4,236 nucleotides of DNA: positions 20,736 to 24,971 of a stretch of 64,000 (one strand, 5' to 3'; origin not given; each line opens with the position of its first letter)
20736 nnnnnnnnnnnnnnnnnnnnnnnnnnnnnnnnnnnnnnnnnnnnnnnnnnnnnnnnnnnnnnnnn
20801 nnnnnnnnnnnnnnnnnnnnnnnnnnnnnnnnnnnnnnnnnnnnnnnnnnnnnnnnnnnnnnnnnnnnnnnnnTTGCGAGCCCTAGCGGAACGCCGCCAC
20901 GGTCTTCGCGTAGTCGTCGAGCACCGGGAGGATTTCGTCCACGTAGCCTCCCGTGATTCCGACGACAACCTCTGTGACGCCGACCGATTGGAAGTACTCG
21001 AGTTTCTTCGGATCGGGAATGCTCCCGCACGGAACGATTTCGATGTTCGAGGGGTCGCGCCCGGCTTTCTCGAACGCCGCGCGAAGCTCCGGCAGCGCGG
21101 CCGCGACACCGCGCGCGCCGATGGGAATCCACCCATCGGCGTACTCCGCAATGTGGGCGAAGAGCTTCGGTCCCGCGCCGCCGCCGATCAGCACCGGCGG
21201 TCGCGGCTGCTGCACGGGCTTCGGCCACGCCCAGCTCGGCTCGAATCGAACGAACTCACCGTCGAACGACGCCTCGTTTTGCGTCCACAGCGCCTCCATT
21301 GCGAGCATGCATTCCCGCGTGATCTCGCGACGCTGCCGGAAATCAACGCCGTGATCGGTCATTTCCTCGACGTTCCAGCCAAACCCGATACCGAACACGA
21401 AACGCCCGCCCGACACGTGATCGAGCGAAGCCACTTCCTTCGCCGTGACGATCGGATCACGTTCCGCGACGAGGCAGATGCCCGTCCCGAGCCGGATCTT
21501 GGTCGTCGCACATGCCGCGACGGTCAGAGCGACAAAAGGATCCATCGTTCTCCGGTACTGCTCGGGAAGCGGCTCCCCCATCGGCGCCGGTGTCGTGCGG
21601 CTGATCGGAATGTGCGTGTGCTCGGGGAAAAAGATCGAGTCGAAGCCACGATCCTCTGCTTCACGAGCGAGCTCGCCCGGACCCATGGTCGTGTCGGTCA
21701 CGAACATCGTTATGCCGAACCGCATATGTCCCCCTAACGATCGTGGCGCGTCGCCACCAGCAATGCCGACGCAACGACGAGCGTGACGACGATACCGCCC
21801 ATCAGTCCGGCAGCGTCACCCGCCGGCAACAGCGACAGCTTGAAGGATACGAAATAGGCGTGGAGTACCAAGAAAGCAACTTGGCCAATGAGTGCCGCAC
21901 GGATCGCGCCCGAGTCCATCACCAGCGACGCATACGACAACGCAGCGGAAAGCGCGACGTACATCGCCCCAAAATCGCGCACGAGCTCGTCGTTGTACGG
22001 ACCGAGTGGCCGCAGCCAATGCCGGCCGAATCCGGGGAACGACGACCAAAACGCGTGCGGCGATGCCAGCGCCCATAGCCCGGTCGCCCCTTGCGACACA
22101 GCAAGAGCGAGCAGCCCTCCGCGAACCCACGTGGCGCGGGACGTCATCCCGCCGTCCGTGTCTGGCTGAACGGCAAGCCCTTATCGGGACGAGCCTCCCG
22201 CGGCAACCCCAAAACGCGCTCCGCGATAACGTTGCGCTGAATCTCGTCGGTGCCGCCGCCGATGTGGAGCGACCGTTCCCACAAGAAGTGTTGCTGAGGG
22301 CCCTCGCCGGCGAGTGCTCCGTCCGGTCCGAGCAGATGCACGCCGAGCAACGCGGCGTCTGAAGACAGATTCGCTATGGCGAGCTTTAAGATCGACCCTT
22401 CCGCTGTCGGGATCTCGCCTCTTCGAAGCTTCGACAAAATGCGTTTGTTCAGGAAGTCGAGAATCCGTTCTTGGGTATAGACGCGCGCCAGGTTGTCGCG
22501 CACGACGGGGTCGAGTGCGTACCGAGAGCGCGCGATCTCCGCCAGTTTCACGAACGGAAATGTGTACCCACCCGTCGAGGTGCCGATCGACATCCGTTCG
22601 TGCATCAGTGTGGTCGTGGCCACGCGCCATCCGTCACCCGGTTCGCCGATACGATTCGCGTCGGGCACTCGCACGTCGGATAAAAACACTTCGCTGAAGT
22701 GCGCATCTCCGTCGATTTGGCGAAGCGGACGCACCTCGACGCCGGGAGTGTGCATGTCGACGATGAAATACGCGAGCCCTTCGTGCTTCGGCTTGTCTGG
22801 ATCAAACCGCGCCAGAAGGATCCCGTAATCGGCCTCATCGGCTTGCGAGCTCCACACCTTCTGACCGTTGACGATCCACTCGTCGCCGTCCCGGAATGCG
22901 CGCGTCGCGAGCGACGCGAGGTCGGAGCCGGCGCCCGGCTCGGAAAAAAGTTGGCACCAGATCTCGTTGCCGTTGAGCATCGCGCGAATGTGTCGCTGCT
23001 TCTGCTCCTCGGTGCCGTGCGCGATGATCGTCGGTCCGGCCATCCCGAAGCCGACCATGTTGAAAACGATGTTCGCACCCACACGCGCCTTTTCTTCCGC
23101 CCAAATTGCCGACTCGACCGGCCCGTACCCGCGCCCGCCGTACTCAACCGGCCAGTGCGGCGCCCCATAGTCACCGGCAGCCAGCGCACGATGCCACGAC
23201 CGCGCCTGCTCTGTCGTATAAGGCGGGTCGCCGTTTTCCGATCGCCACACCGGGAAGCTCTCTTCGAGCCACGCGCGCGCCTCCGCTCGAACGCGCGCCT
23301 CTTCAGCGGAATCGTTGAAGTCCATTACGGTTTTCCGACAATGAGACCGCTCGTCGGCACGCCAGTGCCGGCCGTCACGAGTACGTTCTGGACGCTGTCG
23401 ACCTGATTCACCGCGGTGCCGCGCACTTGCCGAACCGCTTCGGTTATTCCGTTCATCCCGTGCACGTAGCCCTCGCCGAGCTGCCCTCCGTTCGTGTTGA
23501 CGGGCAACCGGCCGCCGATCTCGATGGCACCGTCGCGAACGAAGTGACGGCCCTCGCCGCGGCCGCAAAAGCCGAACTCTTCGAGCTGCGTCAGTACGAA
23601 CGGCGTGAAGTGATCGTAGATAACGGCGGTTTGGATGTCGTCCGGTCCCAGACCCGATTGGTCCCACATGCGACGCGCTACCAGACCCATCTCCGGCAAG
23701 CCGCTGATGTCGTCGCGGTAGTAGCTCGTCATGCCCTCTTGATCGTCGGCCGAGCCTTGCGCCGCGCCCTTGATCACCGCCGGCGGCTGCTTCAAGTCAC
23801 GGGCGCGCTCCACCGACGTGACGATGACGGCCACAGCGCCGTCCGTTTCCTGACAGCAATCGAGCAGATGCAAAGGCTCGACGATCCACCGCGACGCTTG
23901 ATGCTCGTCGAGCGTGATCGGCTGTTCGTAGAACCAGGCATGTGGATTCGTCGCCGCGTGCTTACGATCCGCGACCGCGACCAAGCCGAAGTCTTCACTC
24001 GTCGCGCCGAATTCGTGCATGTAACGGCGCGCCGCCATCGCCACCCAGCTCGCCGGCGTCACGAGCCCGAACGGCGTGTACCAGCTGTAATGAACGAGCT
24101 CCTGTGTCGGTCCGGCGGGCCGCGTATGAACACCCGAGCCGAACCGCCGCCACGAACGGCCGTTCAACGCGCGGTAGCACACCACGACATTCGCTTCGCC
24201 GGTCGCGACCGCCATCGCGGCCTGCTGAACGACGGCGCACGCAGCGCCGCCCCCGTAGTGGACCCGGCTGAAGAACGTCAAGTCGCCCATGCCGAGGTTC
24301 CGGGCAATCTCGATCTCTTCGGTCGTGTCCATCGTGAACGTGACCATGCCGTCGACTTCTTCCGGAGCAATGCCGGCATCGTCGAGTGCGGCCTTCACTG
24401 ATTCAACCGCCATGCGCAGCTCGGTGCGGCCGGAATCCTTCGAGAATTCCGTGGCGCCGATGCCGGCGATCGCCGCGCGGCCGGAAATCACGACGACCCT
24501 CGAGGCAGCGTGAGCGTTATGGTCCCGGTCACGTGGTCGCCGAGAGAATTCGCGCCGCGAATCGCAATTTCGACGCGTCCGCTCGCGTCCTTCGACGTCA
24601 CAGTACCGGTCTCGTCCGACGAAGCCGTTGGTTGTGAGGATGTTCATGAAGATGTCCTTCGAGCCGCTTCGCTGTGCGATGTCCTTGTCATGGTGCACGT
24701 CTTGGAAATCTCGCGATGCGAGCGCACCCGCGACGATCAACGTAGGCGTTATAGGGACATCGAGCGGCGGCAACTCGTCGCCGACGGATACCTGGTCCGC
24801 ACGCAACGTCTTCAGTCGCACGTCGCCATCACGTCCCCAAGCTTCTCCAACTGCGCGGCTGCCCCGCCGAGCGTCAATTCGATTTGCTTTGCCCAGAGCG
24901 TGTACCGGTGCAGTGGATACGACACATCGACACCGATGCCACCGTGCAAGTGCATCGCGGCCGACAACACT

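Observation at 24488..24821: ChsH1-like MaoC hotdog gene split across two reading frames between an ACAD and the Ltp2-like thiolase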

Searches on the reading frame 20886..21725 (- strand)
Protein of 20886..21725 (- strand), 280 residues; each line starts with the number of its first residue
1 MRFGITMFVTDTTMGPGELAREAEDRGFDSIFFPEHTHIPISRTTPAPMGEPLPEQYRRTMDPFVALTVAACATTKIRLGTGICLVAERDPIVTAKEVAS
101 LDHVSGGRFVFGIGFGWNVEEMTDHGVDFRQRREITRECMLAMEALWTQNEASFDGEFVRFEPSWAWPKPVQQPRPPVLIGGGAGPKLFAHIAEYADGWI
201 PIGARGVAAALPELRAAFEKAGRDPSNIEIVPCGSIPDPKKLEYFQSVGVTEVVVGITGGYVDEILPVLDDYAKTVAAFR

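Call 43: search_protein_families(library=ncbifam, proteins=[window:20886-21725:-], max_evalue=0.00001)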
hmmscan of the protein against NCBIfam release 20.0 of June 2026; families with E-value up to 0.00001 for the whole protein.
window:20886-21725:- (280 aa): 29 families (the best 25 are shown)
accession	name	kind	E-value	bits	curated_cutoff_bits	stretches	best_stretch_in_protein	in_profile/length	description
TIGR03619.1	F420_Rv2161c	subfamily_domain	4.2e-77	259.1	166.9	1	18-256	2-246/247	TIGR03619 family F420-dependent LLM class oxidoreductase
TIGR03560.1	F420_Rv1855c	subfamily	1.7e-39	136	231.4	1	18-229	17-223/227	TIGR03560 family F420-dependent LLM class oxidoreductase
TIGR03621.1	F420_MSMEG_2516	subfamily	2.9e-29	102.2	213.15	1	62-197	41-171/295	TIGR03621 family F420-dependent LLM class oxidoreductase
TIGR03571.1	lucif_BA3436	subfamily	1.3e-25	90.3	303.9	1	18-201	35-206/304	TIGR03571 family LLM class oxidoreductase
TIGR03555.1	F420_mer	equivalog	1.1e-22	80.9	348.7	1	63-232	40-208/325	5,10-methylenetetrahydromethanopterin reductase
TIGR03617.1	F420_MSMEG_2256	subfamily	1.5e-22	80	278.15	1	61-231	19-198/318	TIGR03617 family F420-dependent LLM class oxidoreductase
NF002619.0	PRK02271.1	equivalog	2.6e-22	79.5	276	1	61-235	40-212/329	5,10-methylenetetrahydromethanopterin reductase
TIGR03564.1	F420_MSMEG_4879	subfamily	1.1e-20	74.4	234.25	1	60-224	23-188/265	TIGR03564 family F420-dependent LLM class oxidoreductase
TIGR03856.1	F420_MSMEG_2906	subfamily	1.5e-18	67.2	243.7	1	21-260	23-234/249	LLM class F420-dependent oxidoreductase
TIGR03559.1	F420_Rv3520c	subfamily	5.6e-18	65.1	335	1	60-202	37-189/325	LLM class F420-dependent oxidoreductase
TIGR04024.1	F420_NP1902A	hypoth_equivalog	5.9e-17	61.4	345.4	1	62-230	41-209/330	TIGR04024 family LLM class F420-dependent oxidoreductase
TIGR03857.1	F420_MSMEG_2249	hypoth_equivalog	3.6e-16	59.3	218.4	1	69-233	48-211/329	TIGR03857 family LLM class F420-dependent oxidoreductase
TIGR04021.1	LLM_DMSO2_sfnG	equivalog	3.9e-16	59.4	382.95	1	71-224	71-227/350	dimethylsulfone monooxygenase SfnG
TIGR03854.1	F420_MSMEG_3544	hypoth_equivalog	5.5e-16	58.7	295.6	1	57-224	37-204/290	TIGR03854 family LLM class F420-dependent oxidoreductase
TIGR04465.1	ArgArg_F420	equivalog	8.7e-16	57.9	470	1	58-227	91-261/364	F420-dependent hydroxymycolic acid dehydrogenase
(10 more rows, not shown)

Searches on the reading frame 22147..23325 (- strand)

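Call 43: search_protein_families(library=ncbifam, proteins=[window:22147-23325:-], max_evalue=0.00001)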
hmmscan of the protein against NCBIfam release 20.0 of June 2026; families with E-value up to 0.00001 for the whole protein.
window:22147-23325:- (393 aa): 17 families
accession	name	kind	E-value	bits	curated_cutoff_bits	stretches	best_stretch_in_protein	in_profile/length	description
TIGR03204.1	pimC_large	equivalog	1.1e-61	208.8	623.85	1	3-374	2-395/395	pimeloyl-CoA dehydrogenase large subunit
NF043006.1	CyhCrbnylCoADH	equivalog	6.5e-31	107.6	650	1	58-270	54-268/380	cyclohexane-1-carbonyl-CoA dehydrogenase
NF045552.1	GlutCoADH_Des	equivalog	1.5e-30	106.7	470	1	57-251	55-251/387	glutaryl-CoA dehydrogenase Acd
NF042972.1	AcrlCoAredClosAcrC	equivalog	8.3e-30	103.7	640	1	1-250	1-248/378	acryloyl-CoA reductase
NF045652.1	ProlPCPDhRedW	equivalog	5.8e-29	101.1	650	1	37-246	30-242/376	L-prolyl-[peptidyl-carrier protein] dehydrogenase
NF053553.1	prodigi_MBC_PigA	equivalog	2.2e-27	96.2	500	1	41-373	39-380/381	prodigiosin MBC biosynthesis dehydrogenase PigA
NF008997.0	PRK12341.1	equivalog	3.2e-27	95.6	537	1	40-254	38-252/382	acyl-CoA dehydrogenase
TIGR03207.1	cyc_hxne_CoA_dh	equivalog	3.5e-23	81.9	575.35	1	46-248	39-242/372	cyclohexanecarboxyl-CoA dehydrogenase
NF042439.1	SulpropCoADesulf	equivalog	6.6e-23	81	600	1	58-241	43-228/379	3-sulfinopropanoyl-CoA desulfinase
NF002885.1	PRK03354.1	equivalog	3.5e-21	75.7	540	1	44-367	42-369/378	crotonobetainyl-CoA dehydrogenase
NF058590.1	AcCoDHFadEBacil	equivalog_domain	5.7e-21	74.7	600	1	57-253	71-266/586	acyl-CoA dehydrogenase FadE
NF052270.1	Staph_DH_FadE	equivalog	1e-17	64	600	1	88-373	105-395/400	acyl-CoA dehydrogenase FadE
TIGR03203.1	pimD_small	equivalog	2e-12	46.9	652.7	1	44-244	43-240/378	pimeloyl-CoA dehydrogenase small subunit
NF037942.1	ac_ACP_DH_MbtN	equivalog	3.7e-10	39.1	700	1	115-368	103-362/376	mycobactin biosynthesis acyl-ACP dehydrogenase MbtN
NF049984.1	Rv1679_FadE16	equivalog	1.5e-08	34.3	600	1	59-241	44-224/371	Rv1679 family acyl-CoA dehydrogenase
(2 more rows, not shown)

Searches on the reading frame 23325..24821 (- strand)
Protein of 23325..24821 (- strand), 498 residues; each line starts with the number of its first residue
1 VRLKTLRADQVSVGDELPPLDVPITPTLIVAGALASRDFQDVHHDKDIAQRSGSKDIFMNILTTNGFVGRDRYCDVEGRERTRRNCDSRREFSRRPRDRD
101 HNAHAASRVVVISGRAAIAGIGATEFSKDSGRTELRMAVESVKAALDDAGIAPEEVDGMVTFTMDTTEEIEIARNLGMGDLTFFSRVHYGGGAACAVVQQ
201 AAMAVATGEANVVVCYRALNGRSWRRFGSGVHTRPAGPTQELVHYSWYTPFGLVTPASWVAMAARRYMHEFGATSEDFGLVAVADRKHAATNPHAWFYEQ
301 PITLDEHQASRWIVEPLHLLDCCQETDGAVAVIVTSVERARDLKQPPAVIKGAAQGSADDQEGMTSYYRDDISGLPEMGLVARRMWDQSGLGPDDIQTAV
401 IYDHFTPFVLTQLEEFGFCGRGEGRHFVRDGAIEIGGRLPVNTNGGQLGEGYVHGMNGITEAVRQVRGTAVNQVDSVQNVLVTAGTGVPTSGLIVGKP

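Call 15: list_cluster_members(proteins=[window:23325-24821:-, window:23325-24491:-, window:24812-25873:-, P0001, window:20883-21725:-, window:25870-26805:-])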
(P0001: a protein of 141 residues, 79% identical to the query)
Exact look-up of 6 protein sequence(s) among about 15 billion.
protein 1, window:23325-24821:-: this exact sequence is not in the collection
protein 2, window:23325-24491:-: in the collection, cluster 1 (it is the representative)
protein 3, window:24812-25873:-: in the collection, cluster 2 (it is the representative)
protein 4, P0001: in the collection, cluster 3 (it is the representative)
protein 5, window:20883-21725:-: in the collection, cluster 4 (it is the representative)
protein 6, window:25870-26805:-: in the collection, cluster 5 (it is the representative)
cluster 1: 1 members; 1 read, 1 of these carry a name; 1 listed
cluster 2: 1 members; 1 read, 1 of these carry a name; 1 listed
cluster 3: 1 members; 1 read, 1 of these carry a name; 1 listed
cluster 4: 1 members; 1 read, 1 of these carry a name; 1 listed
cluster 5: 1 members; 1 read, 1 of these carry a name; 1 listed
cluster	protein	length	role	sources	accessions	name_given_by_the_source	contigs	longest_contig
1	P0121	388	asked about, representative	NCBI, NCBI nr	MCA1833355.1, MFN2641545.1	MAG: lipid-transfer protein [Actinomycetota bacterium] | lipid-transfer protein [Actinomycetota bacterium]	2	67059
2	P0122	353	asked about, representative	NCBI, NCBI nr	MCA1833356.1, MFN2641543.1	MAG: acyl-CoA dehydrogenase family protein [Actinomycetota bacterium] | acyl-CoA/acyl-ACP dehydrogenase [Actinomycetota bacterium]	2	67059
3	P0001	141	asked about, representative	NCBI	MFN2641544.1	MAG: MaoC family dehydratase [Actinomycetota bacterium]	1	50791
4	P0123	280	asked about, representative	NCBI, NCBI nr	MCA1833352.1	MAG: LLM class F420-dependent oxidoreductase [Actinobacteria bacterium] | LLM class F420-dependent oxidoreductase [Actinomycetota bacterium]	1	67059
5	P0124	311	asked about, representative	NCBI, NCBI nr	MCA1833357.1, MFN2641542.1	MAG: bifunctional MaoC family dehydratase N-terminal/OB-fold nucleic acid binding ... | OB-fold domain-containing protein [Actinomycetota bacterium]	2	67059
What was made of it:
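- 23325..24491 (-): ltp2: steroid side-chain aldolase of the thiolase fold, 388 aa, intact. Its GTG start overlaps the chsH1 stop (GTGA). A GAGGG Shine-Dalgarno-like motif lies 5 nt upstream. Annotated as MCA1833355.1, 388 aa (call 15).
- The deletion is in the deposited record: accessions MCA1833355 and MCA1833356 are consecutive, so no protein lies between them (call 15). The exact 498-aa product is not in the 15-billion-protein collection (call 15).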

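Call 16: find_encoding_contigs(protein=P0121, flank=3000, max_places=6)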
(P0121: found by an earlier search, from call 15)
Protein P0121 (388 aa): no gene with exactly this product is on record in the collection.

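Call 17: find_encoding_contigs(protein=P0123, flank=5000, max_places=6)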
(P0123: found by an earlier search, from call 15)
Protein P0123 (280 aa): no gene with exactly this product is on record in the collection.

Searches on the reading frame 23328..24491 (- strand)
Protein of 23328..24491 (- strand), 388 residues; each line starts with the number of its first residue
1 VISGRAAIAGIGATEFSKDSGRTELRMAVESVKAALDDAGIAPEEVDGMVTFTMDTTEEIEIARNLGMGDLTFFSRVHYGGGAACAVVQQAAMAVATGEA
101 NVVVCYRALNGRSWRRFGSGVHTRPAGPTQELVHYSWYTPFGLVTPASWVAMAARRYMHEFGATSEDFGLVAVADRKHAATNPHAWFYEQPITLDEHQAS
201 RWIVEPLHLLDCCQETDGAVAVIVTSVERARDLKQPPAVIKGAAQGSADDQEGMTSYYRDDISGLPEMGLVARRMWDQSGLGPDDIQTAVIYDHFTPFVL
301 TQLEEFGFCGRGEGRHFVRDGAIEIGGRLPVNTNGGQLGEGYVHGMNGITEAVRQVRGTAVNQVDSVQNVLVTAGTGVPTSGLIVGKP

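Call 7: search_protein_families(library=pfam, proteins=[window:23328-24491:-], max_evalue=0.01)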
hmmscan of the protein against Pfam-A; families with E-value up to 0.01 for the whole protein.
window:23328-24491:- (388 aa): 2 families
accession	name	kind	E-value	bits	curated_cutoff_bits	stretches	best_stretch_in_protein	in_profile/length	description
PF22691.2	Thiolase_C_1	-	8.6e-34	116.8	28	1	268-378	20-133/144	Thiolase C-terminal domain-like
PF00108.29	Thiolase_N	-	1.8e-08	34.5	26.4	1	25-226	24-258/260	Thiolase, N-terminal domain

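Call 23: search_solved_structures(query=window:23328-24491:-, max_evalue=0.001, show_alignments=1)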
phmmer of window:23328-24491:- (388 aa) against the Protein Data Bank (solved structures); distinct sequences matched with E-value up to 0.001: 19.
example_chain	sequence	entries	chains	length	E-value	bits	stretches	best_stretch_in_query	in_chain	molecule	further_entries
6ok1_A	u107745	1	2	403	6.1e-179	598.1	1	2-386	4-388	Lipid-transfer protein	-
4u4e_A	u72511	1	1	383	2.2e-54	188.1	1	2-377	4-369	Thiolase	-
9myr_A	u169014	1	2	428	9.2e-42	146.6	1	3-378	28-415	Nonspecific lipid-transfer protein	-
7pxp_C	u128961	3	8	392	1.1e-35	126.6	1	7-377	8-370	Benzoylsuccinyl-CoA thiolase subunit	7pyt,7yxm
7yvy_A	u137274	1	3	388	3.1e-35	125.1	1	5-364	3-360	Acetyl-CoA acetyltransferase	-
6esq_A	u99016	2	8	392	1.2e-23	87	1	7-351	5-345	acetoacetyl-CoA thiolase | Acetyl-CoA acetyltransferase thiolase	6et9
6hsj_A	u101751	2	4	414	2.1e-23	86.1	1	4-353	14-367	SCP2-thiolase (type-1)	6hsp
6hrv_A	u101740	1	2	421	2.2e-23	86.1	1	4-353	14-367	SCP2-thiolase (type-1)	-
4yzo_A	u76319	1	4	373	1.2e-20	77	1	146-366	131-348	Putative acyl-CoA acyltransferase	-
9skm_I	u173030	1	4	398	5.5e-20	74.9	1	22-368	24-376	2,4-diacetylphloroglucinol biosynthesis protein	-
9skh_I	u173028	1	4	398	7.7e-20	74.4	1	22-368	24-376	2,4-diacetylphloroglucinol biosynthesis protein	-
5m3k_C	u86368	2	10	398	2.5e-18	69.4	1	22-367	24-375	2,4-diacetylphloroglucinol biosynthesis protein PhlC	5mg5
4bia_A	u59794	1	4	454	2.5e-15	59.6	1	159-360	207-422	3-KETOACYL-COA THIOLASE, PUTATIVE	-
4bi9_A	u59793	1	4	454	3.4e-15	59.1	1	159-360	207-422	3-KETOACYL-COA THIOLASE, PUTATIVE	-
5ab4_A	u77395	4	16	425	1.4e-11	47.3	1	153-361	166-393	SCP2-THIOLASE LIKE PROTEIN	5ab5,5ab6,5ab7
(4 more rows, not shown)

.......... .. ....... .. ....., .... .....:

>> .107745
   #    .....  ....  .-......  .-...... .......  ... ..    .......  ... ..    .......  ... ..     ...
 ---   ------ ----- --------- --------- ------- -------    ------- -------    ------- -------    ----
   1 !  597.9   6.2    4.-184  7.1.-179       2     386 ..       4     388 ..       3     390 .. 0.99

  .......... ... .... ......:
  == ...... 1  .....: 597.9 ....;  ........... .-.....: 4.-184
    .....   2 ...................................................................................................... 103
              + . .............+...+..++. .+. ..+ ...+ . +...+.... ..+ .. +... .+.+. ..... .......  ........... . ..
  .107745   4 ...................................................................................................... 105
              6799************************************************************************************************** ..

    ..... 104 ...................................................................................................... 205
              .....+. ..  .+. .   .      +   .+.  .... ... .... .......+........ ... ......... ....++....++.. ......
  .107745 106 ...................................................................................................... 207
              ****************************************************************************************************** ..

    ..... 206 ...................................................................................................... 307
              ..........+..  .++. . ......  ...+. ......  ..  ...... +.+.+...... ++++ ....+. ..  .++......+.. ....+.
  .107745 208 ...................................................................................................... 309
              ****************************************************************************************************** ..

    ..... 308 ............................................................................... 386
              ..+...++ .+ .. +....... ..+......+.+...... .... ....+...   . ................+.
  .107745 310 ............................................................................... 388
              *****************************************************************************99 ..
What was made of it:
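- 23325..24491 (-): PDB 6OK1_A, E 6e-179, aligned residue 2 to residue 4 (call 23).
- On igr-type steroid side-chain operon (ChsE1-ChsE2, ChsH1-ChsH2, Ltp2): 6OK1_A E 6e-179 (call 23).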

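Call 43: search_protein_families(library=ncbifam, proteins=[window:23328-24491:-], max_evalue=0.00001)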
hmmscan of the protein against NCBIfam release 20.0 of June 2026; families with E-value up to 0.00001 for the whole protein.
window:23328-24491:- (388 aa): 19 families
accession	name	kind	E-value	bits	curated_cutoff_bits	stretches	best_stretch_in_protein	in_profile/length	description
NF005892.0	PRK07855.1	subfamily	6.4e-212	703.5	469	1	1-387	3-389/390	lipid-transfer protein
NF004811.0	PRK06158.1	subfamily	6e-75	252.6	421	1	2-378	6-369/384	acetyl-CoA acetyltransferase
NF006010.0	PRK08142.1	subfamily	1.6e-64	218.1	462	1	2-377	3-371/388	thiolase domain-containing protein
NF004720.0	PRK06064.1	subfamily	7.9e-59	199.3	420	1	6-371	4-368/389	thiolase domain-containing protein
NF053628.1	BnzsclthlBbsBGT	equivalog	1.2e-43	149.4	750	1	7-382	8-374/389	benzoylsuccinyl-CoA thiolase subunit BbsB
NF009228.0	PRK12578.1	subfamily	1.8e-43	148.7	485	1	5-364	4-360/387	thiolase domain-containing protein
NF053570.1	AcCoTHIOL_METTL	equivalog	2.7e-43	148.3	600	1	7-371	5-365/385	acetyl-CoA acetyltransferase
NF006102.0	PRK08256.1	subfamily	8.2e-43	146.9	436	1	5-371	4-375/394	lipid-transfer protein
NF004715.0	PRK06059.1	equivalog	8.6e-43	146.8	424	1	6-382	6-392/399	lipid-transfer protein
NF006180.0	PRK08313.1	subfamily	1.3e-38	132.9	514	1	4-375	4-370/389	thiolase domain-containing protein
NF004810.0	PRK06157.1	equivalog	2.5e-36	125.7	403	1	2-379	5-385/400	acetyl-CoA acetyltransferase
NF004722.0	PRK06066.1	equivalog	1.3e-32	113.3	516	1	151-381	147-376/385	thiolase domain-containing protein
NF004982.0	PRK06365.1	equivalog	1.4e-31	110.1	695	2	11-247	23-257/430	thiolase domain-containing protein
NF004721.0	PRK06065.1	equivalog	1.7e-27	96.3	455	1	4-360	10-362/393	thiolase domain-containing protein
NF005704.0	PRK07516.1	subfamily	2.1e-27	96.1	412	1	6-361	4-358/389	thiolase domain-containing protein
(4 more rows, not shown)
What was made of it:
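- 23325..24491 (-): NCBIfam PRK07855, 703 bits, positions 1-387 on 3-389/390 (call 43).
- Ltp2 homologues, the NCBIfam model and the solved structure all start at residue 1-4 (calls 23, 43).
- Tried and rejected: Ltp2 with a genuine N-terminal extension: rejected (calls 23, 43).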
